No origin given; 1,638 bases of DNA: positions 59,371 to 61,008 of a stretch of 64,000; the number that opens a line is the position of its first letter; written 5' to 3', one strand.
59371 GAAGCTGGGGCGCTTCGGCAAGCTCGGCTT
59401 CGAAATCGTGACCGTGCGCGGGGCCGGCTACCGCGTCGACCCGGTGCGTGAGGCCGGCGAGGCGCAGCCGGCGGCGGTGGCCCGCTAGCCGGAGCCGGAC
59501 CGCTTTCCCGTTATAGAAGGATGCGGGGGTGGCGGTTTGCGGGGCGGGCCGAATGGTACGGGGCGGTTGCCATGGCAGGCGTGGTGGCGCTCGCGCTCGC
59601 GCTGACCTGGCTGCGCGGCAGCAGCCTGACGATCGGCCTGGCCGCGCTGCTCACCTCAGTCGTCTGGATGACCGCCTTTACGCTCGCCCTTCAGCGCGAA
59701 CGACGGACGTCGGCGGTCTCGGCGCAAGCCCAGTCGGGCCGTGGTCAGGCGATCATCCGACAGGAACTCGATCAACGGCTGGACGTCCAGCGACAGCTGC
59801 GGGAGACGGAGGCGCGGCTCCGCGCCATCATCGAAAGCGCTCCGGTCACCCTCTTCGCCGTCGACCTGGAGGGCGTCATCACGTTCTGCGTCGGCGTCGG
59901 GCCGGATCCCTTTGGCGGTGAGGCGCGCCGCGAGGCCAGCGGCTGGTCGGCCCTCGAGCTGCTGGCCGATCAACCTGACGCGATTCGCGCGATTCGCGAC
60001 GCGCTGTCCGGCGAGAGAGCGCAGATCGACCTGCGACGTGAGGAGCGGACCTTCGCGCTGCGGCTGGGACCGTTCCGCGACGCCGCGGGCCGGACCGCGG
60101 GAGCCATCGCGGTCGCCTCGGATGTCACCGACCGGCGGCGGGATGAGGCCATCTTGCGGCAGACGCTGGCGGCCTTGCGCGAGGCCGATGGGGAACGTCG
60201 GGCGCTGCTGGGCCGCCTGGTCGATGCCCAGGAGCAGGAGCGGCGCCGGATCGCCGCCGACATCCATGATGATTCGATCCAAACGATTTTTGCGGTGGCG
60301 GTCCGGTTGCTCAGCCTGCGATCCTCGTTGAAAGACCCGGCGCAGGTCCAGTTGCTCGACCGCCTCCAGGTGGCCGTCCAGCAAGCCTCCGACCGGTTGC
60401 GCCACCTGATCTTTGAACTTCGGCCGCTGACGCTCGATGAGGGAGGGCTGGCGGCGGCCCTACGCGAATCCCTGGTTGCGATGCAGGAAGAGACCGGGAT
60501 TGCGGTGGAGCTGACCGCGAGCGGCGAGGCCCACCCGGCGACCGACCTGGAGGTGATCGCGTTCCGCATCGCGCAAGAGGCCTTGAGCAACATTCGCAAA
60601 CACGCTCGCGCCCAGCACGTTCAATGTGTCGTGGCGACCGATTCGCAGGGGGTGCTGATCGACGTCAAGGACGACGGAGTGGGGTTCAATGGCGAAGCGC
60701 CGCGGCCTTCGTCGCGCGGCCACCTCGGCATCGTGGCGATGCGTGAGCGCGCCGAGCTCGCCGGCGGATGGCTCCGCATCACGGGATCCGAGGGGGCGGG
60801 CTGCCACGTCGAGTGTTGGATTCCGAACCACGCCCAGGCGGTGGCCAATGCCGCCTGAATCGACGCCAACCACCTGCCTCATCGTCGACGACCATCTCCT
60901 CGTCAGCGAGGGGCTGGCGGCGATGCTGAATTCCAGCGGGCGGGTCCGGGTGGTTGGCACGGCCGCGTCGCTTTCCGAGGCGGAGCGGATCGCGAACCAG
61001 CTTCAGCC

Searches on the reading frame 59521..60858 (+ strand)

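Call 70: search_protein_families(library=pfam, proteins=[window:59521-60858:+], max_evalue=0.0001)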
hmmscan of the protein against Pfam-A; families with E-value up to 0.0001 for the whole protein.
window:59521-60858:+ (445 aa): 4 families
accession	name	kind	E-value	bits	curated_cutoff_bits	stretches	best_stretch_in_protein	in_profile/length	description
PF08448.16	PAS_4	-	9.5e-15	55.2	23.1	1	105-207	2-110/110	PAS fold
PF02518.31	HATPase_c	-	8.9e-10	39.4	26.4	1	347-436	6-109/111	Histidine kinase-, DNA gyrase B-, and HSP90-like ATPase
PF07730.19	HisKA_3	-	1.2e-09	39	24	1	240-304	1-67/68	Histidine kinase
PF13581.12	HATPase_c_2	-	5.4e-05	23.6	27.4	0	350-399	35-89/127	Histidine kinase-like ATPase domain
